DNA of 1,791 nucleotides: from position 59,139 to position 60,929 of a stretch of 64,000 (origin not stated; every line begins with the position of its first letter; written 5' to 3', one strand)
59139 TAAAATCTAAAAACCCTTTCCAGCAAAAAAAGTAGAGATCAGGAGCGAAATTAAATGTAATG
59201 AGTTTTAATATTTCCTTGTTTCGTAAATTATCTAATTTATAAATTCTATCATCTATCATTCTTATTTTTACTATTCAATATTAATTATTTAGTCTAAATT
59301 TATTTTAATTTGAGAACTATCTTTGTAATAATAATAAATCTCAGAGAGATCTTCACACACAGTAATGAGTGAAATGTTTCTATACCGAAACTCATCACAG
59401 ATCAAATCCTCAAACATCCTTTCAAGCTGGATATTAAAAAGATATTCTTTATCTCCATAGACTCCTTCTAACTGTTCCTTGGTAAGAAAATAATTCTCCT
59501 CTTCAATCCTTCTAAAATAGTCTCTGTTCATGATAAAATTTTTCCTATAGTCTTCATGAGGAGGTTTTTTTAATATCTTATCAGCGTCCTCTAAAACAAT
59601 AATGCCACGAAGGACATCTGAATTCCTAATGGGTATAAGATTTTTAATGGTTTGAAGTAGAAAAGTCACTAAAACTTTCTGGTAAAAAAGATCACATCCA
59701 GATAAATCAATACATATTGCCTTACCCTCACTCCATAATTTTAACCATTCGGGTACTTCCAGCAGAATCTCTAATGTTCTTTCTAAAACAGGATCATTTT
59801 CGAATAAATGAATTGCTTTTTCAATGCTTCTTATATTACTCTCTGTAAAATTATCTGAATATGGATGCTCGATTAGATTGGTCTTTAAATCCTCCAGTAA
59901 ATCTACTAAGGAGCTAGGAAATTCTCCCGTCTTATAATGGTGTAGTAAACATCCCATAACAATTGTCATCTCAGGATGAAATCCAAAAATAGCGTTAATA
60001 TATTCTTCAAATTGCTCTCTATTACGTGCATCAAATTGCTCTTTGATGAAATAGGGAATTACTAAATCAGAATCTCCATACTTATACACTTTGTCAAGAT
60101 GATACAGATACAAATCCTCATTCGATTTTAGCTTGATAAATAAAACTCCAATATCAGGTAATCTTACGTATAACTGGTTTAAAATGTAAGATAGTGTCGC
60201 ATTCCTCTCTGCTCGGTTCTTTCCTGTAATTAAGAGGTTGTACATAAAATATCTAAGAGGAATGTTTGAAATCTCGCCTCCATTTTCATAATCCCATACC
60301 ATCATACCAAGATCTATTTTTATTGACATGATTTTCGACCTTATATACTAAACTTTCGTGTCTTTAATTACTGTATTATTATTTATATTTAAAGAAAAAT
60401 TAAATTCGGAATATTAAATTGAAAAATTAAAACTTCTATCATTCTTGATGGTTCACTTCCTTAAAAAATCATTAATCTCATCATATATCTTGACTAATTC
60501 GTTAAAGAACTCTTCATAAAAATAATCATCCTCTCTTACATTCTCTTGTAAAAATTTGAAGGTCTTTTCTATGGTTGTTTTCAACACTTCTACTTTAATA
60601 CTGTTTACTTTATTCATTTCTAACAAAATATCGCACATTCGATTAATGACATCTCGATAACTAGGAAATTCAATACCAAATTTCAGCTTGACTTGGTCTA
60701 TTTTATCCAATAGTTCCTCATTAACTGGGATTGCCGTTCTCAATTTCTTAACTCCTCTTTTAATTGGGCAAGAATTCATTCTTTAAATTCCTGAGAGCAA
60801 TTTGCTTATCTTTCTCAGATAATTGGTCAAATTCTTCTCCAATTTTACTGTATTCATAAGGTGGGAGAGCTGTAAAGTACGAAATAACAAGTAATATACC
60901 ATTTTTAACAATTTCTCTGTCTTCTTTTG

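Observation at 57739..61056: Four-gene operon of unknowns: small helical protein, RHH-like protein, HerA-like protein with a dead P-loop, membrane-anchored 506-aa protein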

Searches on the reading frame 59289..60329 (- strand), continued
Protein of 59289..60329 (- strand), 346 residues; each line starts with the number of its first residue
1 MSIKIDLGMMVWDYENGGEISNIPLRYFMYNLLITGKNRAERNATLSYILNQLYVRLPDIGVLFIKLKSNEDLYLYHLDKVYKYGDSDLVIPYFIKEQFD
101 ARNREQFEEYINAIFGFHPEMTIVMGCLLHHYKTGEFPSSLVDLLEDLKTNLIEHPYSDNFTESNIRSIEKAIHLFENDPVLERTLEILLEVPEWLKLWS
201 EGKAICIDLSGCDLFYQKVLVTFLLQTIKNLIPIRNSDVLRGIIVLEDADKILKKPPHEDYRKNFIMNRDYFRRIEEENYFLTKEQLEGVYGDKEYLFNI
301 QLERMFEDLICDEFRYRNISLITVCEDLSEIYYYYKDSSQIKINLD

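Call 46: find_encoding_contigs(protein=P0208, flank=10000, max_places=1)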
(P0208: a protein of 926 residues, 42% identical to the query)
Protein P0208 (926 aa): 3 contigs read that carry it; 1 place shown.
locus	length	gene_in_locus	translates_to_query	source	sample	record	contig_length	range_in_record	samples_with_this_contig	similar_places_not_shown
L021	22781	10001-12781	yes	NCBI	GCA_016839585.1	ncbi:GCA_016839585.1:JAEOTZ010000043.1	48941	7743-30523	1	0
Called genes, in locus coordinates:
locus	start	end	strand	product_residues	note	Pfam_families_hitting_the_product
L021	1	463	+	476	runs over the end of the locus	PF00071:Ras, PF13240:Zn_Ribbon_1 (faint)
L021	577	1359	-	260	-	PF12773:DZR (faint)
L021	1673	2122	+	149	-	PF09873:SepCysE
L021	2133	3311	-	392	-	PF00155:Aminotran_1_2 (faint), PF00266:Aminotran_5, PF00282:Pyridoxal_deC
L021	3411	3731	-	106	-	PF03819:MazG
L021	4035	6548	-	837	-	-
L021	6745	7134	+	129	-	-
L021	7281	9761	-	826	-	-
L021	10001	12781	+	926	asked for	PF00004:AAA (faint), PF13401:AAA_22 (faint)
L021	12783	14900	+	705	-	PF14890:Intein_splicing, PF14528:LAGLIDADG_3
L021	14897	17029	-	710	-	PF13597:NRDD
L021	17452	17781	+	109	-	PF07847:PCO_ADO (weak), PF02311:AraC_binding, PF07883:Cupin_2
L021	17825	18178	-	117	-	-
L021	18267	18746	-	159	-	PF01849:NAC, PF19026:UBA_HYPK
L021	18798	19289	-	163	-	PF14810:TGT_C2, PF01472:PUA, PF03657:UPF0113 (faint)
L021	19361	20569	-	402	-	PF13191:AAA_16 (faint), PF16450:Prot_ATP_ID_OB_C, PF07728:AAA_5 (faint), PF05673:DUF815 (weak), PF00004:AAA, PF17862:AAA_lid_3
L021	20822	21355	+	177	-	PF01381:HTH_3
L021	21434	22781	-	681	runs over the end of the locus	PF00384:Molybdopterin, PF01568:Molydop_binding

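Call 52: fold_search(model_id=the predicted structure, library=viral)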
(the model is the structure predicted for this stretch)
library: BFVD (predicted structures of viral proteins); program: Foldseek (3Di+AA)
matches with E <= 10: 320; with E <= 0.001: 9
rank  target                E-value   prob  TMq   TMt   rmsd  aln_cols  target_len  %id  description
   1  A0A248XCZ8            3.4e-09  1.00  0.55  0.40   8.0       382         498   11  Helicase HerA-like C-terminal domain-containing protein [Klebsiella phage YMC16/01/N133_KPN_BP]
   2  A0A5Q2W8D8            4.6e-08  1.00  0.58  0.48   8.0       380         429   15  (no name in the UniProt tables at hand)
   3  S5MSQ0                9.2e-08  1.00  0.55  0.23   7.5       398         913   10  Lipid A export ATP-binding/permease protein Msb [Bacillus phage JL]
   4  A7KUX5                1.1e-05  1.00  0.50  0.24   8.4       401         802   12  (no name in the UniProt tables at hand)
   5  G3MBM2                1.6e-05  1.00  0.54  0.25   5.8       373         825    9  Gp156 [Bacillus phage G]
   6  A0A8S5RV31            2.5e-05  1.00  0.45  0.23  10.0       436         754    9  Conjugal transfer protein [Siphoviridae sp. ctHip2]
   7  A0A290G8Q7            3.0e-04  1.00  0.35  0.57   9.5       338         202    9  (no name in the UniProt tables at hand)
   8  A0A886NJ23            8.3e-04  0.87  0.23  0.21  20.8       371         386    9  (no name in the UniProt tables at hand)
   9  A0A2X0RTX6            9.3e-04  0.98  0.29  0.29  18.5       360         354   10  B354L [African swine fever virus]
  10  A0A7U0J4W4            4.5e-03  0.21  0.16  0.11  25.3       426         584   12  (no name in the UniProt tables at hand)
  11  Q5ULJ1                1.5e-02  0.38  0.22  0.14  14.9       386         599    9  Orf123 [Lactobacillus phage LP65]
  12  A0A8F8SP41            2.8e-02  0.75  0.27  0.27  19.0       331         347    8  (no name in the UniProt tables at hand)
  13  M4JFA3                3.9e-02  1.00  0.37  0.52   7.0       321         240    7  Putative ATPase [Haloarcula hispanica virus PH1]
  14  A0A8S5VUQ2            6.4e-02  0.35  0.22  0.14  13.8       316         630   10  (no name in the UniProt tables at hand)
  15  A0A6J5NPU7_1          9.6e-02  0.11  0.20  0.08  16.1       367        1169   11  Helicase/UvrB, N-terminal [uncultured Caudovirales phage]
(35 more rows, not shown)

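Call 55: find_related_loci(query=A1, collection=metagenome_contigs, flank=10000)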
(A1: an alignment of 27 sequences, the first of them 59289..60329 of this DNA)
Query A1 (346 aa) in metagenome_contigs; peptide patterns used: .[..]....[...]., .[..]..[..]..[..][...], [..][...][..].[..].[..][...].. (x = any residue, [..] = any of these).
541 stretches matched a pattern; 42 encode a relative of the query (tblastn E <= 1e-3); 42 distinct loci.
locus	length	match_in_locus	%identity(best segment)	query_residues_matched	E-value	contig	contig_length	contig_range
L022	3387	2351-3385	57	1-345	6e-138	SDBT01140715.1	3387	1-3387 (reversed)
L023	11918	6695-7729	58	1-345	5e-133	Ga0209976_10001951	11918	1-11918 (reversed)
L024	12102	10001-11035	58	1-345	5e-133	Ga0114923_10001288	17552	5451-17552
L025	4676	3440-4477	56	1-346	7e-134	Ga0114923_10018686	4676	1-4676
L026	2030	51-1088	56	1-346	2e-141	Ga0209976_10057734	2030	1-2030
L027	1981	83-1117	57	1-346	5e-140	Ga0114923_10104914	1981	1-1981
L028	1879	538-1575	55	1-346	3e-140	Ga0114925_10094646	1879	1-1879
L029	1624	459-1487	59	1-343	2e-140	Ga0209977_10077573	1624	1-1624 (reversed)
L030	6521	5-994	57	16-345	6e-130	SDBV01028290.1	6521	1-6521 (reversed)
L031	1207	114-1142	58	1-343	3e-141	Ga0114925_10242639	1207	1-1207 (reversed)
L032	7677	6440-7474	57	1-345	1e-126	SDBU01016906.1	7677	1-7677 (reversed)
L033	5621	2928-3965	54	1-346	5e-123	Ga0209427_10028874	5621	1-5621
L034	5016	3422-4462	55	1-346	2e-123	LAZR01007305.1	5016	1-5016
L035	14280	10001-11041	57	1-346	2e-121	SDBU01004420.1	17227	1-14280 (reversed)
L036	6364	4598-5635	54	1-345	6e-121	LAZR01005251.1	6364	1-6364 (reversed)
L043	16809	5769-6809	51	1-346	6e-106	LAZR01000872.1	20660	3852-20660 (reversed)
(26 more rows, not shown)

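Call 95: search_protein_families(library=pfam, proteins=[L016:1925-2674:+, L019:9226-9987:+, L019:12008-16393:+, L020:2938-6207:+, L007:4028-5437:+, L043:7024-8373:+, L001:7696-8814:-, L006:7716-8900:-, L001:8840-9046:-], max_evalue=0.1)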
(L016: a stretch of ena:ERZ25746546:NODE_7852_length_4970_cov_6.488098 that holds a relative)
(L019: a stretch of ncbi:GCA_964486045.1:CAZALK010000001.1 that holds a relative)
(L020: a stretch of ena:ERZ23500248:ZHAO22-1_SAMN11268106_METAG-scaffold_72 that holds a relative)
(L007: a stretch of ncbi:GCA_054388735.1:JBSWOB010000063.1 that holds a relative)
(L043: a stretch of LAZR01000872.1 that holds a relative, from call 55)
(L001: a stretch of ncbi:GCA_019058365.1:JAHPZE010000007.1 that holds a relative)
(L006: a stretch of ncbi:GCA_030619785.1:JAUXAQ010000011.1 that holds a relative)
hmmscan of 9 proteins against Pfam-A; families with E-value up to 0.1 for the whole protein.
L016:1925-2674:+ (249 aa): 3 families
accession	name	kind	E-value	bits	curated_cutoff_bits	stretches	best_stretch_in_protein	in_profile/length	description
PF13398.12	Peptidase_M50B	-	0.0016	18.6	26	1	23-141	9-111/201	Peptidase M50B-like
PF02163.28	Peptidase_M50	-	0.013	15.3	27.2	1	39-231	7-142/221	Peptidase family M50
PF08285.16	DPM3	-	0.061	14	25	1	166-231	5-72/90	Dolichol-phosphate mannosyltransferase subunit 3 (DPM3)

L019:9226-9987:+ (253 aa): 0 families

L019:12008-16393:+ (1461 aa): 4 families
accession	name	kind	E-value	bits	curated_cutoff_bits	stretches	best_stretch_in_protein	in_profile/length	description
PF14901.11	Jiv90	-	6.2e-06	26.8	27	1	1363-1434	9-77/90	Cleavage inducing molecular chaperone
PF14311.12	DUF4379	-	0.00053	20.6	24.5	1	1235-1267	22-55/56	Probable Treble clef zinc finger domain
PF23137.1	HVO_0758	-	0.033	14.4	27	0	1362-1389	24-51/55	HVO_0758 mu-protein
PF09723.15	Zn_ribbon_8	-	0.041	14.3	34.4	0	1299-1331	5-34/41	Zinc ribbon domain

L020:2938-6207:+ (1089 aa): 1 family
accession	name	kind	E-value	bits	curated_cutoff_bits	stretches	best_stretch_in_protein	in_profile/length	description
PF14528.11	LAGLIDADG_3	-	0.051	14.3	22.5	0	935-967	5-43/82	LAGLIDADG-like domain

L007:4028-5437:+ (469 aa): 0 families

L043:7024-8373:+ (449 aa): 1 family
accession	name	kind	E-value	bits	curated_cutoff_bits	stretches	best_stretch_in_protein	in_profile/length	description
PF05254.17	UPF0203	-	0.0011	19.6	27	1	378-396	9-27/69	Uncharacterised protein family (UPF0203)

L001:7696-8814:- (372 aa): 1 family
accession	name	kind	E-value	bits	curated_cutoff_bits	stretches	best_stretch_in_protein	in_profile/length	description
PF17423.7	SwrA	-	0.0029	17.9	25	1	233-281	53-100/116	Swarming motility protein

L006:7716-8900:- (394 aa): 1 family
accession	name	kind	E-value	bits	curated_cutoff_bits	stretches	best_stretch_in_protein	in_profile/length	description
PF21396.3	AAA_lid_12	-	0.034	14.5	27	1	6-22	2-18/49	AAA+ ATPase lid domain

L001:8840-9046:- (68 aa): 1 family
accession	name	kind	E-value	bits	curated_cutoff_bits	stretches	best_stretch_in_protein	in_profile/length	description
PF07045.17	DUF1330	-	0.039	14.8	23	1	19-54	49-84/94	Domain of unknown function (DUF1330)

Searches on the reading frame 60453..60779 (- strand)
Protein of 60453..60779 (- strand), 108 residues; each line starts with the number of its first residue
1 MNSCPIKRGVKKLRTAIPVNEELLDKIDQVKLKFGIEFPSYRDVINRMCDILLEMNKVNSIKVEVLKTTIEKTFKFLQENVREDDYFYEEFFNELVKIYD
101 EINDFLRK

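Call 3: search_protein_families(library=pfam, proteins=[window:60453-60779:-], max_evalue=1)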
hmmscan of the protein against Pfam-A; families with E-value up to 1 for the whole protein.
window:60453-60779:- (108 aa): 3 families
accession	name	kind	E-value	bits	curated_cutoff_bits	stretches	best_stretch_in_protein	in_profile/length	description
PF24434.1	DUF7557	-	0.005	16.7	25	1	81-101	17-37/45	Family of unknown function (DUF7557)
PF22208.1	Cas_Csm6_CARF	-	0.13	12.4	27.5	1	79-104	10-35/106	Cas_Csm6 CARF domain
PF07032.16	DUF1322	-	0.62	11.1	25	0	24-64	21-63/73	Protein of unknown function (DUF1322)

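Call 4: search_protein_families(library=padloc, proteins=[window:60453-60779:-], max_evalue=1)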
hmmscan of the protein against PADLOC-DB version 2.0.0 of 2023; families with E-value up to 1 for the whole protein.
window:60453-60779:- (108 aa): 1 family
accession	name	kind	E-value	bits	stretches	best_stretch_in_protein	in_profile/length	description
PDLC00845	E1-E2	-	0.044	10.2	1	62-106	97-141/571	E1-E2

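Call 5: search_protein_families(library=phrogs, proteins=[window:60453-60779:-], max_evalue=1)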
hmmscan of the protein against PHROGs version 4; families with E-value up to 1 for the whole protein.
window:60453-60779:- (108 aa): 4 families
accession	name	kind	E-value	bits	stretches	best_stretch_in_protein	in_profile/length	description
phrog_28286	-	unknown function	0.013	16.7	0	57-95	63-102/127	-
phrog_6190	-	unknown function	0.017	16.2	1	45-77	24-53/55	-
phrog_16401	-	DNA, RNA and nucleotide metabolism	0.075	12.3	1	12-82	558-635/663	RNA polymerase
phrog_18289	-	unknown function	0.22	13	1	14-71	3-53/90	-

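Call 6: search_protein_families(library=ncbifam, proteins=[window:60453-60779:-], max_evalue=1)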
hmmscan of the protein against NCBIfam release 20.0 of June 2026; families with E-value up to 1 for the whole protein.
window:60453-60779:- (108 aa): 0 families

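Call 62: search_protein_families(library=pfam, alignment_id=A4, max_evalue=5)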
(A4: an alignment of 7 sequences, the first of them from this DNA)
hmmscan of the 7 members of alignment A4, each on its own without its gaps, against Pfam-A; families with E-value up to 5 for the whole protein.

A. member 1, seq(96 aa): 3 families
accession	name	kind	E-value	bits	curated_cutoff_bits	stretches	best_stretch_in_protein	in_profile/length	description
PF24434.1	DUF7557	-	0.0021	17.9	25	1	69-89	17-37/45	Family of unknown function (DUF7557)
PF22208.1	Cas_Csm6_CARF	-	0.29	11.3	27.5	1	67-92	10-35/106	Cas_Csm6 CARF domain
PF07032.16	DUF1322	-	0.47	11.4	25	1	12-52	21-63/73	Protein of unknown function (DUF1322)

B. families by the number of members that match (of 7 scanned): 10 families
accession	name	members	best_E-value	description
PF24434.1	DUF7557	2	0.00052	Family of unknown function (DUF7557)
PF22208.1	Cas_Csm6_CARF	2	0.077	Cas_Csm6 CARF domain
PF11823.13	Se_S_carrier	1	0.036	Putative Se/S carrier protein-like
PF17190.9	RecG_N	1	0.045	RecG N-terminal helical domain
PF24670.1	DUF7653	1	0.047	Domain of unknown function (DUF7653)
PF17347.7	DUF5377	1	0.056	Family of unknown function (DUF5377)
PF18714.6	PI-TkoII_IV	1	0.065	DNA polymerase II intein Domain IV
PF04586.22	Peptidase_S78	1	0.073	Caudovirus prohead serine protease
PF00993.25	MHC_II_alpha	1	0.084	Class II histocompatibility antigen, alpha domain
PF07032.16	DUF1322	1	0.47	Protein of unknown function (DUF1322)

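Call 63: search_solved_structures(query=A4, max_evalue=10)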
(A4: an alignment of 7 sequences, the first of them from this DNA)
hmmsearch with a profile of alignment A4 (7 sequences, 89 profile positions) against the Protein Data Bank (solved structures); distinct sequences matched with E-value up to 10: 24.
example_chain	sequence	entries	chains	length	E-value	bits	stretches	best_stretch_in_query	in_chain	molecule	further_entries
6swy_9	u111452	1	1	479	0.17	15.6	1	9-50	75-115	Protein FYV10,Protein FYV10,Protein FYV10,Protein FYV10,Protein FYV10,Protein FYV10,Protei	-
7ns3_9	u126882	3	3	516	0.2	15.3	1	9-50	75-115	Protein FYV10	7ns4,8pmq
1pv9_A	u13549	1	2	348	0.51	14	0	11-41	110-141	Xaa-Pro dipeptidase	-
5jls_A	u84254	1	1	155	1.2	12.9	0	26-71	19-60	Adhesin competence repressor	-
9gdo_F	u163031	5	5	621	2.1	12.1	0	12-73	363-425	RNA polymerase sigma factor RpoD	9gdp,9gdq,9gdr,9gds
6n60_F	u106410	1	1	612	2.5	11.8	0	11-73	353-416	RNA polymerase sigma factor RpoD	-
9u4t_A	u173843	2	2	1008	2.7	11.7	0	7-57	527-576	MmpL4 protein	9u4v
8ad1_F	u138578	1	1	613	3.1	11.5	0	11-73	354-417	RNA polymerase sigma factor RpoD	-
4ljz_F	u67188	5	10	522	3.6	11.3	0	11-73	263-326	RNA polymerase sigma factor RpoD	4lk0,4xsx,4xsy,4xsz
5vt0_L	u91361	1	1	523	3.7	11.3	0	11-73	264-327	RNA polymerase sigma factor RpoD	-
8k59_F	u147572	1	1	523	3.7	11.3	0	11-73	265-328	RNA polymerase sigma factor RpoD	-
9y5f_B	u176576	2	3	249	4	11.2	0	26-55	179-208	sc-t-SNARE-5.s.8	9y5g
3iyd_F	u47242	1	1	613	4.4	11.1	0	11-73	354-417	RNA polymerase sigma factor rpoD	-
7n4e_F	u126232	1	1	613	5.7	10.7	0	11-73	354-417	RNA polymerase sigma factor RpoD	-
4jk1_X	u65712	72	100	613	6.1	10.6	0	11-73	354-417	Escherichia coli RNA polymerase sigma70 subunit | RNA polymerase sigma factor RpoD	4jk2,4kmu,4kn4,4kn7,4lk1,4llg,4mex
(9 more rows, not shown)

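Call 79: predict_structure(protein=window:60453-60743:-)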
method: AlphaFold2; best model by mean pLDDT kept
length: 96 residues; sequences in the alignment: 1
mean_pLDDT: 57.1   pTM: 0.35
mean pLDDT of the five models: 57.1, 55.3, 53.9, 50.5, 49.9
residues with pLDDT >= 90: 0; 70-90: 2; 50-70: 77; < 50: 17
segments of 3 or more residues with pLDDT < 50: 1-8, 27-30
pLDDT, mean of each block of 10 residues (from residue 1): 42 60 49 55 52 63 61 62 68 60
secondary structure, 60 per line:
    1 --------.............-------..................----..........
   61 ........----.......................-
elements in order: H9-21 H29-46 H51-68 H73-95

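Call 97: fold_search(model_id=the predicted structure, library=pdb)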
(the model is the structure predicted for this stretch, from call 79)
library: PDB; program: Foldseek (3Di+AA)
matches with E <= 10: 50; with E <= 0.001: 0
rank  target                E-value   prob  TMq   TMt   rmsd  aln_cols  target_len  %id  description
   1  6qpf_K                2.9e+00  0.11  0.34  0.07   8.6        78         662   18  Influenza A virus Polymerase Heterotrimer A/duck/Fujian/01/2002(H5N1) (released 2019-09-04)
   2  5bwd_A                3.3e+00  0.05  0.24  0.04  18.5        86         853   17  Benzylsuccinate alpha-gamma bound to fumarate (released 2015-08-05)
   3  2rld_E                3.7e+00  0.13  0.39  0.36   6.5       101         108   13  CRYSTAL STRUCTURE OF A PROTEIN WITH UNKNOWN FUNCTION FROM S23 RIBOSOMAL PROTEIN FAMILY (BT_0352) FROM BACTEROIDES THET (released 2007-10-30)
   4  4hwc_E                3.7e+00  0.08  0.31  0.33   9.1        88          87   12  Structure of ATBAG1 (released 2013-05-29)
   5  5yny_C                4.2e+00  0.06  0.27  0.24  12.0        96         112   20  Structure of house dust mite allergen Der F 21 in PEG2KMME (released 2019-03-13)
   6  6y0c_B                4.5e+00  0.08  0.35  0.07  10.0        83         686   17  Influenza C virus polymerase in complex with human ANP32A - Subclass 2 (released 2020-11-25)
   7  6qpg_K                4.5e+00  0.08  0.33  0.07   9.4        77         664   17  Influenza A virus Polymerase Heterotrimer A/nt/60/1968(H3N2) in complex with Nanobody NB8205 (released 2019-09-04)
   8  6yes_B                4.8e+00  0.16  0.53  0.09   4.9        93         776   13  Crystal structure of type I-D CRISPR-Cas nuclease Cas10d (released 2020-10-28)
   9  6xzq_B                4.8e+00  0.07  0.35  0.07  10.3       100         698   15  Influenza C virus polymerase in complex with human ANP32A - Subclass 1 (released 2020-11-25)
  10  6xzg_BP1              4.8e+00  0.06  0.35  0.07  10.3        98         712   14  Influenza C virus polymerase in complex with chicken ANP32A - Subclass 3 (released 2020-11-25)
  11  9dun_D                5.1e+00  0.06  0.28  0.22  10.9        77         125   19  Human LAS1L-NOL9 complex (released 2025-04-30)
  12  8hdu_E                5.4e+00  0.08  0.35  0.25   7.8        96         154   14  De novo design cavitated protein without predefined topology (released 2023-01-18)
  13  9crw_H                5.4e+00  0.07  0.38  0.18  24.1       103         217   13  Crystal structure of the Candida albicans kinesin-8 proximal tail domain (released 2024-09-04)
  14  8fjg                  5.8e+00  0.07  0.32  0.30  10.4        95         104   17  The two-repeat design H12 (released 2023-09-27)
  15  9crw_G                5.8e+00  0.07  0.40  0.20  24.1       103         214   16  Crystal structure of the Candida albicans kinesin-8 proximal tail domain (released 2024-09-04)
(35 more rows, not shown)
